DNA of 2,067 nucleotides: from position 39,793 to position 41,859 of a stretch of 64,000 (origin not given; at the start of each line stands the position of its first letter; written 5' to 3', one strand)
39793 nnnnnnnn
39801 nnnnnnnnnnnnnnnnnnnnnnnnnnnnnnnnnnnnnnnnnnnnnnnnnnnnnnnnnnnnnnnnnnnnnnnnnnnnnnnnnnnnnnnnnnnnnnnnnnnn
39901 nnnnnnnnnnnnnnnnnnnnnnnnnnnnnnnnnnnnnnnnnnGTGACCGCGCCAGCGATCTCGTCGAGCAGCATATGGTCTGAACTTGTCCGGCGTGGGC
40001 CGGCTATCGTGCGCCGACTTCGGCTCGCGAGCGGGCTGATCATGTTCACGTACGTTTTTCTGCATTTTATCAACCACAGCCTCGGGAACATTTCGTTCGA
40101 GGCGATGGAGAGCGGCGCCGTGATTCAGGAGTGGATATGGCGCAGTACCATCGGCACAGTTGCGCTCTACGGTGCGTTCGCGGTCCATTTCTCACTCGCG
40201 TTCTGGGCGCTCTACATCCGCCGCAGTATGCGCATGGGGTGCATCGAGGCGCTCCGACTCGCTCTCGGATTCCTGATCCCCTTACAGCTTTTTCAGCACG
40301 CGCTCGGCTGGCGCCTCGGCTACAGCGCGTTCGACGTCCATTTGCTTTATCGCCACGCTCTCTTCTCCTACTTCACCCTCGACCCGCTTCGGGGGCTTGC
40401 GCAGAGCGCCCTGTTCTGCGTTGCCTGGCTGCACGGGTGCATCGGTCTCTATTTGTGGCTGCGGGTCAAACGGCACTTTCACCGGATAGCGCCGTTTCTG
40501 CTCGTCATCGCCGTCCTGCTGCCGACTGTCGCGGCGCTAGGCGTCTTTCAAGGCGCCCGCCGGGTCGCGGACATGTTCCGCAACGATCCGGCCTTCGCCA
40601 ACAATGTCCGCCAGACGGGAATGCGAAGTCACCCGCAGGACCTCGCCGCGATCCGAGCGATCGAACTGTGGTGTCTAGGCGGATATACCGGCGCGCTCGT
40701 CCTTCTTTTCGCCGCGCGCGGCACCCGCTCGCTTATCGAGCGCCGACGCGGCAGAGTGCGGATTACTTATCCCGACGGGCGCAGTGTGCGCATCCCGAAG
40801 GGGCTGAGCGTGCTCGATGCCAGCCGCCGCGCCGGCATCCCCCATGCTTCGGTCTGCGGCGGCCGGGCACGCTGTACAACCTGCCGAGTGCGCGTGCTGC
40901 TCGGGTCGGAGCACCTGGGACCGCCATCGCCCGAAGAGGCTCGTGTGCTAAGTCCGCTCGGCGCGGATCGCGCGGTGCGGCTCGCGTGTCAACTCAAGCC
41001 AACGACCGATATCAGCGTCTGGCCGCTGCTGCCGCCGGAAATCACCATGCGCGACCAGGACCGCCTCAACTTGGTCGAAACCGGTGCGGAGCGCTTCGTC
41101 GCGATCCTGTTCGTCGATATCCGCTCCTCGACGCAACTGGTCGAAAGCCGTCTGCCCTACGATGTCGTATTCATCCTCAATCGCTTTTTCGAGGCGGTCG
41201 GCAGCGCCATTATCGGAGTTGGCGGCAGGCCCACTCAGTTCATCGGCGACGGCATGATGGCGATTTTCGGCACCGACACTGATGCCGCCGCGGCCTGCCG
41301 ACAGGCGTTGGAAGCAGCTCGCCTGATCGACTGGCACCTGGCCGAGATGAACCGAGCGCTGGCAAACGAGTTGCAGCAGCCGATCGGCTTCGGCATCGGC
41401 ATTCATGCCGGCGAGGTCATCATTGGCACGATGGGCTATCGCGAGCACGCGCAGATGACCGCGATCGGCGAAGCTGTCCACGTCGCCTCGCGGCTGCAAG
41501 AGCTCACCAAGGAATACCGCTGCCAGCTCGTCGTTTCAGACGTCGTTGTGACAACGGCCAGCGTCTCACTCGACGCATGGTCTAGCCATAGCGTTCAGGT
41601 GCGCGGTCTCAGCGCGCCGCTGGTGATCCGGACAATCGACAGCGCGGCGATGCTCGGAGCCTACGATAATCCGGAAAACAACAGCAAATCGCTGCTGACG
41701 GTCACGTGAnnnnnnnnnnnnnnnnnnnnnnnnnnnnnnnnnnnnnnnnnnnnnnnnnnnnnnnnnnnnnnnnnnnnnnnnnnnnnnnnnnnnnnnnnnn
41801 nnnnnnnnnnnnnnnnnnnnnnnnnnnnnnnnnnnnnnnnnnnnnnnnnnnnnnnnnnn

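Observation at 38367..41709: Uncharacterised redox-type adenylate cyclase divergent from a cytochrome c-prime / dihaem cytochrome c pair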

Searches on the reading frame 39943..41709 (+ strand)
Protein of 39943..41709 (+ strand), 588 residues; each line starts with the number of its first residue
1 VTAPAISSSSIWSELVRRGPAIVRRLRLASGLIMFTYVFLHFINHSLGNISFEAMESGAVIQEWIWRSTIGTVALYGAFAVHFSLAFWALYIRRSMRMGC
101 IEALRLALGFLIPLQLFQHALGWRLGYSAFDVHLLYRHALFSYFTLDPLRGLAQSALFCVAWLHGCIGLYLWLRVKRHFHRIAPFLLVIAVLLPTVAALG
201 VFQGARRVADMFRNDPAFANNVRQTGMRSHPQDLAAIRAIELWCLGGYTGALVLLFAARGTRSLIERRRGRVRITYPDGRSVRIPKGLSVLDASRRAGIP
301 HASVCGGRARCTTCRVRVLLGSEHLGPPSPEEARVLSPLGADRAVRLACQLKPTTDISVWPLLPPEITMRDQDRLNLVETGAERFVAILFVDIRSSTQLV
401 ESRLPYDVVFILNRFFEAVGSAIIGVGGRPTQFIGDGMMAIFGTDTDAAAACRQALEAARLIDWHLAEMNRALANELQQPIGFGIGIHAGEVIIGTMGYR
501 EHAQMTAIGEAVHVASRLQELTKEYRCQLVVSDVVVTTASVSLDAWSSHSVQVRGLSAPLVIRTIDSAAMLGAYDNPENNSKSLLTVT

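Call 3: search_protein_families(library=pfam, proteins=[window:39943-41709:+], max_evalue=0.01)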
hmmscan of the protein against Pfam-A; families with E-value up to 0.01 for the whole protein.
window:39943-41709:+ (588 aa): 2 families
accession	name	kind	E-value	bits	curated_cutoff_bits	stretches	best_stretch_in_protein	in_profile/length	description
PF00211.25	Guanylate_cyc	-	7.7e-15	55.4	21.9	1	385-535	8-153/183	Adenylate and Guanylate cyclase catalytic domain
PF00111.32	Fer2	-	1.2e-09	38.5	21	1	278-354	6-77/77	2Fe-2S iron-sulfur cluster binding domain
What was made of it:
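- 39943..41709 (+): Gene for the 588-aa CyaC-type cyclase (6TM anchor, [2Fe-2S] ferredoxin domain, class IIIb cyclase domain). Pfam Fer2 and Guanylate_cyc from call 3.
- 40774..41004 (+): [2Fe-2S] ferredoxin domain (aa 278-354), adrenodoxin/putidaredoxin type; ligands C305, C311, C314 and C349. Pfam from call 3.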

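Call 4: search_protein_families(library=ncbifam, proteins=[window:39943-41709:+], max_evalue=0.01)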
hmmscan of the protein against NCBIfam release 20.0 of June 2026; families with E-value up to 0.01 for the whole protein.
window:39943-41709:+ (588 aa): 5 families
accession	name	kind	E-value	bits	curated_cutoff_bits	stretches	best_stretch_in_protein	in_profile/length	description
TIGR01941.1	nqrF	equivalog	2.6e-09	36.5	295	1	247-359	12-118/405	NADH:ubiquinone reductase (Na(+)-transporting) subunit F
NF040756.1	corr_regen_AcsV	exception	2.7e-06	26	800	1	277-359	6-83/632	corrinoid activation/regeneration protein AcsV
TIGR02007.1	fdx_isc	equivalog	5.4e-06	26.5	132.1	1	276-352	12-89/110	ISC system 2Fe-2S type ferredoxin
TIGR03903.1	TOMM_kin_cyc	equivalog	6e-05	21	705.75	1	424-534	330-431/1267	TOMM system kinase/cyclase fusion protein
NF058673.1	LipAdnlyCyLipJMY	equivalog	0.001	17.8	800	1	381-535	290-418/449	bifunctional lipase/adenylate cyclase LipJ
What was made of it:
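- Closest known: Rv1900c. Same: There is a weak NCBIfam match to the LipJ model (E 0.001, call 4).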

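Call 6: find_homologous_proteins(query=window:39943-41709:+)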
Query window:39943-41709:+ (588 aa): 7985 proteins with E <= 0.001 among 8000 candidates; the best 120 are listed.
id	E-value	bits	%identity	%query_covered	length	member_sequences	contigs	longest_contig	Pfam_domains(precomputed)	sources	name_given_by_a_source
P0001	0.0e+0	1246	99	94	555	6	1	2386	PF00111.33,PF00211.26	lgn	-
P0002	0.0e+0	1055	81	98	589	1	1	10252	PF00111.33,PF00211.26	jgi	jgi:adenylate cyclase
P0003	0.0e+0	1049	83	96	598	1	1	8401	PF00111.33,PF00211.26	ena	-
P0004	0.0e+0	1042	80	97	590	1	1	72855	PF00111.33,PF00211.26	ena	-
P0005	0.0e+0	1034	78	100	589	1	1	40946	PF00111.33,PF00211.26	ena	-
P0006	0.0e+0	1031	79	98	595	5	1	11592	PF00111.33,PF00211.26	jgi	jgi:adenylate cyclase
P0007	0.0e+0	1028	79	100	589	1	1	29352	PF00111.33,PF00211.26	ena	-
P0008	0.0e+0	1022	79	97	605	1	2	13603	PF00111.33,PF00211.26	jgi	jgi:adenylate cyclase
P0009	3.1e-298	1008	78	97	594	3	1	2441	PF00111.33,PF00211.26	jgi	-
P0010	5.0e-297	1004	77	99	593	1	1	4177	PF00111.33,PF00211.26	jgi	-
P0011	4.4e-293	991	78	98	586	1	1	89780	PF00111.33,PF00211.26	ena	-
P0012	6.1e-293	991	76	98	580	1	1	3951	PF00111.33,PF00211.26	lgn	-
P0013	7.1e-293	991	80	94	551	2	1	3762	PF00111.33,PF00211.26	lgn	-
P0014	3.1e-290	982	78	96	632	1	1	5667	PF00111.33,PF00211.26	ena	-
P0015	1.1e-288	977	76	99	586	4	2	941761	PF00111.33,PF00211.26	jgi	jgi:adenylate cyclase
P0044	4.4e-280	949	73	99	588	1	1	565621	PF00111.33,PF00211.26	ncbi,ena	-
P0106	2.1e-253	860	68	96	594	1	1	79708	PF00111.33,PF00211.26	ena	-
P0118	9.1e-246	835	66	96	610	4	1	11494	PF00111.33,PF00211.26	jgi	jgi:adenylate cyclase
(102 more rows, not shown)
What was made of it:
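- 39943..41709 (+): 7985 homologues from call 6.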

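Call 13: find_encoding_contigs(protein=P0004, flank=6000, max_places=3)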
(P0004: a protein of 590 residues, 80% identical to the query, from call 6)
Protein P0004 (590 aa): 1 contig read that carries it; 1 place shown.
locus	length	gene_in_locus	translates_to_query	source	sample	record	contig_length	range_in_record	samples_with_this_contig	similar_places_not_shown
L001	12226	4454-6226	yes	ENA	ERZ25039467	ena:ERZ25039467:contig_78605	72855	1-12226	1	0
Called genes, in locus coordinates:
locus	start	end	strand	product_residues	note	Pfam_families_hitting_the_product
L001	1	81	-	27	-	?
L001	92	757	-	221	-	PF01144:CoA_trans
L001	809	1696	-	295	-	PF05853:BKACE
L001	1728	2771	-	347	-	PF01734:Patatin, PF12536:DUF3734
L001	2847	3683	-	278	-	PF00034:Cytochrom_C (faint), PF13442:Cytochrome_CBB3 (faint)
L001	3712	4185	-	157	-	PF01322:Cytochrom_C_2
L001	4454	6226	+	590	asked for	PF00111:Fer2, PF00211:Guanylate_cyc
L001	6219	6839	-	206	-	PF02798:GST_N, PF13417:GST_N_3, PF13409:GST_N_2, PF00043:GST_C (weak), PF13410:GST_C_2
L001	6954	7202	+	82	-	-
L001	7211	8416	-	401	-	PF00155:Aminotran_1_2, PF01053:Cys_Met_Meta_PP (weak)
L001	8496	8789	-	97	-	-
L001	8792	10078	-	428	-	PF01425:Amidase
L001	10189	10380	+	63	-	-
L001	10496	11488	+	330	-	PF13353:Fer4_12, PF04055:Radical_SAM, PF06463:Mob_synth_C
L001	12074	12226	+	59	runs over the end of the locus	-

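Call 14: find_encoding_contigs(protein=P0015, flank=6000, max_places=3)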
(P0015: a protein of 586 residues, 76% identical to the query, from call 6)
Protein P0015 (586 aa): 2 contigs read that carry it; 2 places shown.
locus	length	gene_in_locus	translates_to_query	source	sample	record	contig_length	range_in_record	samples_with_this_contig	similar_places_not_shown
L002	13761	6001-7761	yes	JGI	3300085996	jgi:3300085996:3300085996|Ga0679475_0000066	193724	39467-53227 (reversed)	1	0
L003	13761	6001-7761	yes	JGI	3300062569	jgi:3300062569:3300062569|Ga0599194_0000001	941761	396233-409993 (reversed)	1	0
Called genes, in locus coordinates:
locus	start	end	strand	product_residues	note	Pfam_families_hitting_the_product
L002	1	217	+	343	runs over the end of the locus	PF00753:Lactamase_B, PF21221:B_lactamase-like_C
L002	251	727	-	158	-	PF11026:DUF2721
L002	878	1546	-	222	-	PF01144:CoA_trans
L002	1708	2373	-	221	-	PF01144:CoA_trans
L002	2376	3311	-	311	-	PF05853:BKACE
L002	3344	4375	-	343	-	PF01734:Patatin, PF12536:DUF3734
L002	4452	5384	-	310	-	PF00034:Cytochrom_C (faint)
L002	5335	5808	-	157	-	PF01322:Cytochrom_C_2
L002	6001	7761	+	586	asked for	PF00111:Fer2, PF00211:Guanylate_cyc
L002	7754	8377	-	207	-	PF02798:GST_N, PF13417:GST_N_3, PF13409:GST_N_2, PF00043:GST_C (weak), PF13410:GST_C_2 (weak)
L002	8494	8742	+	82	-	-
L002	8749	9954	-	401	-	PF00155:Aminotran_1_2, PF01053:Cys_Met_Meta_PP (weak)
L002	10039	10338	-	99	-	-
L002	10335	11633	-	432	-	PF01425:Amidase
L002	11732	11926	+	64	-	-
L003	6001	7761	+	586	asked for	PF00111:Fer2, PF00211:Guanylate_cyc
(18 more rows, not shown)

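Call 15: find_encoding_contigs(protein=P0044, flank=6000, max_places=3)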
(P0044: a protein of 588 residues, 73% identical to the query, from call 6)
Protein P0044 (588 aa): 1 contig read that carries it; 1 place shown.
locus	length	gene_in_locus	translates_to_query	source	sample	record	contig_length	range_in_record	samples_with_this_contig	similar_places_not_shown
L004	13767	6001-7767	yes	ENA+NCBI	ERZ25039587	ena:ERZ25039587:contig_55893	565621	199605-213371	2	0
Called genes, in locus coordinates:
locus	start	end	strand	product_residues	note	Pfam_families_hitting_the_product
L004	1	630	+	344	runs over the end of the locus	PF00753:Lactamase_B, PF21221:B_lactamase-like_C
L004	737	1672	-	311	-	PF05853:BKACE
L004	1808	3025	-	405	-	PF06850:PHB_depo_C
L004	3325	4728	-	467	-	PF01734:Patatin, PF12536:DUF3734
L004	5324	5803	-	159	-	PF01322:Cytochrom_C_2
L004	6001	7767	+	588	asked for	PF00111:Fer2, PF00211:Guanylate_cyc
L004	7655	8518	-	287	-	-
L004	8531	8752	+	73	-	-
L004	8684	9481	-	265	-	-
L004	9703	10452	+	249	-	PF01019:G_glu_transpept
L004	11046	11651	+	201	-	PF00155:Aminotran_1_2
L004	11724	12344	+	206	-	PF07978:NIPSNAP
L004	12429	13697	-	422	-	PF13650:Asp_protease_2, PF13975:gag-asp_proteas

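Call 17: search_solved_structures(query=window:39943-41709:+, max_evalue=0.01, show_alignments=2)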
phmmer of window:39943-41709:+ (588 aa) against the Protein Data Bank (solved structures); distinct sequences matched with E-value up to 0.01: 49.
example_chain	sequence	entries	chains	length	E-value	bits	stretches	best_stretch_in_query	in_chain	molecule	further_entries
2w01_A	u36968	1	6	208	4e-19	72.1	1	381-565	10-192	ADENYLATE CYCLASE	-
6fht_A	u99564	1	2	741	6.6e-18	68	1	380-565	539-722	Bacteriophytochrome,Adenylate cyclase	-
5x4t_A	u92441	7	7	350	2e-15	59.8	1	374-567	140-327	Photoactivated adenylyl cyclase | Family 3 adenylate cyclase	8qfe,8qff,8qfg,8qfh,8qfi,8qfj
9f1z_A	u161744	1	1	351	2e-15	59.8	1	374-567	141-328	Family 3 adenylate cyclase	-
5x4u_A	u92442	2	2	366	2.2e-15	59.7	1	374-567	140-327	Photoactivated adenylyl cyclase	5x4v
4yus_A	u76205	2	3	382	2.5e-15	59.5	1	374-567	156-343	Family 3 adenylate cyclase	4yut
9f1w_A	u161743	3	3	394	2.7e-15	59.4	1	374-567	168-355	Family 3 adenylate cyclase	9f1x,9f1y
1wc1_A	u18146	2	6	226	3e-15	59.3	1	383-535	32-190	ADENYLATE CYCLASE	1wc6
1wc0_A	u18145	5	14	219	3.8e-15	58.9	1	383-535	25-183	ADENYLATE CYCLASE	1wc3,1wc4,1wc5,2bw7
5mbg_A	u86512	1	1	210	4.2e-14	55.5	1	388-568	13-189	Beta subunit of photoactivated adenylyl cyclase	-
5mbk_A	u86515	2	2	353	1.1e-13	54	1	387-567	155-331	Beta subunit of photoactivated adenylyl cyclase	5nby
5m27_A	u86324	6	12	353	1.1e-13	54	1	387-567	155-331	Beta subunit of photoactivated adenylyl cyclase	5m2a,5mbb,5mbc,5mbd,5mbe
5mbh_A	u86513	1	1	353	1.2e-13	54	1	387-567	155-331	Beta subunit of photoactivated adenylyl cyclase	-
5mbj_A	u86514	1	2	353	1.2e-13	54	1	387-567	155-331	Beta subunit of photoactivated adenylyl cyclase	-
3r5g_A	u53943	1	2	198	5.5e-11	45.2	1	385-570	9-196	CyaB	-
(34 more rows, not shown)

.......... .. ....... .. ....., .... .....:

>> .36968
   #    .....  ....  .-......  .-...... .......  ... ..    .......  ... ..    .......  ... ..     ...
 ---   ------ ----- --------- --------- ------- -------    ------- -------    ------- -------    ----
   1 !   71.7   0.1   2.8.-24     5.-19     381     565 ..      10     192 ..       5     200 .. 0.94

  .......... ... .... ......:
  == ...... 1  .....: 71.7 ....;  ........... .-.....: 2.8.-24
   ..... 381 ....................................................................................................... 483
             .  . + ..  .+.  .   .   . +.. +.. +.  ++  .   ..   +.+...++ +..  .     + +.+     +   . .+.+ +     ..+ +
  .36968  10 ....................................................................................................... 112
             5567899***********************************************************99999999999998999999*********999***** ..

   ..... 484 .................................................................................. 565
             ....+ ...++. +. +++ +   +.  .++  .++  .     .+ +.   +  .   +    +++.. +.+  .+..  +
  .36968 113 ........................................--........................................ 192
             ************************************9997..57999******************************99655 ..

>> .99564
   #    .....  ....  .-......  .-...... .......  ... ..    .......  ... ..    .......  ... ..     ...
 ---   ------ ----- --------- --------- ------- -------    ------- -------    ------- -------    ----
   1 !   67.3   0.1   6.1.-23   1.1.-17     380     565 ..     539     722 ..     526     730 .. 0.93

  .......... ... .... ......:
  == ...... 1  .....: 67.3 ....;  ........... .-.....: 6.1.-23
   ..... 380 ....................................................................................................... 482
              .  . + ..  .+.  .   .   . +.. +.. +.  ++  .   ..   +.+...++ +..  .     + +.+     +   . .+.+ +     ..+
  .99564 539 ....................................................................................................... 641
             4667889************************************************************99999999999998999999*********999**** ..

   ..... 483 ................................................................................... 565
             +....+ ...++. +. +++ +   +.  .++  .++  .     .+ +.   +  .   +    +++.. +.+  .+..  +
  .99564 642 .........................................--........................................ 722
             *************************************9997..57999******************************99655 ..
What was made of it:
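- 41095..41652 (+): Class III cyclase catalytic domain (aa ~385-570). Metal ligands D392 and D436. Gln432 at the Lys position. Thr506 (class IIIb). His513 at the Asn position. Arg517. Alignment to 2W01 from call 17.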

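Call 36: search_protein_families(library=pfam, proteins=[L004:4658-4936:-], max_evalue=0.01)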
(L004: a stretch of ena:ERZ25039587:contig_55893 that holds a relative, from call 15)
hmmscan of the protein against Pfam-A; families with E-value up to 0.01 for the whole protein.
L004:4658-4936:- (92 aa): 0 families

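Call 39: find_encoding_contigs(protein=P0118, flank=6000, max_places=2)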
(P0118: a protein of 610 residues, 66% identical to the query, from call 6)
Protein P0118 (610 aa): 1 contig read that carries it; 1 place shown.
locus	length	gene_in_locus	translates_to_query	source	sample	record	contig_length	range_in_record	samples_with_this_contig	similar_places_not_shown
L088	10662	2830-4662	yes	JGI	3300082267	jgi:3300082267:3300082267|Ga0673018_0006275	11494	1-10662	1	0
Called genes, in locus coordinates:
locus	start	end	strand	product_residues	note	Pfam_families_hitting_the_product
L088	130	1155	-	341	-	PF01734:Patatin, PF12536:DUF3734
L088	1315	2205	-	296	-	PF00034:Cytochrom_C (weak), PF13442:Cytochrome_CBB3 (faint)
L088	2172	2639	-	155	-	PF01322:Cytochrom_C_2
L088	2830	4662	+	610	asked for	PF00111:Fer2, PF00211:Guanylate_cyc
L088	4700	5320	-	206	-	PF02798:GST_N, PF13417:GST_N_3, PF13409:GST_N_2, PF00043:GST_C, PF13410:GST_C_2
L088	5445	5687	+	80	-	-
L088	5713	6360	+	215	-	-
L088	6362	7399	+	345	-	PF01738:DLH, PF07859:Abhydrolase_3 (faint), PF00326:Peptidase_S9 (faint)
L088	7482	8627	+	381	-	PF01628:HrcA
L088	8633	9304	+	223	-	PF01025:GrpE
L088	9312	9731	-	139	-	PF13622:4HBT_3 (weak), PF03061:4HBT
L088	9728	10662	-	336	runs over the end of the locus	PF08240:ADH_N, PF00107:ADH_zinc_N, PF13602:ADH_zinc_N_2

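Call 40: find_encoding_contigs(protein=P0106, flank=6000, max_places=2)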
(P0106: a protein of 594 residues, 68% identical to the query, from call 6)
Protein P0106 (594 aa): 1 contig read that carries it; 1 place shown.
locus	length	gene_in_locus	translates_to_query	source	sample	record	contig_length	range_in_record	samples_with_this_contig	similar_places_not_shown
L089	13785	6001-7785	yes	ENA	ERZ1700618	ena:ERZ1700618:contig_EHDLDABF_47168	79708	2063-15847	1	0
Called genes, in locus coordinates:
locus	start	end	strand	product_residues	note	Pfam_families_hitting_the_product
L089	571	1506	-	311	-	PF05853:BKACE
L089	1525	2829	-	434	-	PF06850:PHB_depo_C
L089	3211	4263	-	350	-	PF01734:Patatin, PF12536:DUF3734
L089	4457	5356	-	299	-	PF00034:Cytochrom_C (faint)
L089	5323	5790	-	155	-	PF01322:Cytochrom_C_2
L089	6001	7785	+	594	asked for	PF00111:Fer2, PF00211:Guanylate_cyc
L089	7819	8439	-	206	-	PF02798:GST_N, PF13417:GST_N_3, PF13409:GST_N_2, PF00043:GST_C (weak), PF13410:GST_C_2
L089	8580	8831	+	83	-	-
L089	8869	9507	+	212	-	PF12710:HAD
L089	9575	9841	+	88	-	PF01019:G_glu_transpept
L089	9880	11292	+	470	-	PF01019:G_glu_transpept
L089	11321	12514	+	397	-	PF00155:Aminotran_1_2, PF01041:DegT_DnrJ_EryC1, PF01053:Cys_Met_Meta_PP (weak)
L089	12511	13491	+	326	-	PF00589:Phage_integrase (weak)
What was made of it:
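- Within the clade, the block of cytochromes and cyclase is retained while outer flanks change (calls 15, 39, 40). The block is kept in clade members at 66-80% identity even where outer flanks differ (calls 13-15, 39, 40).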
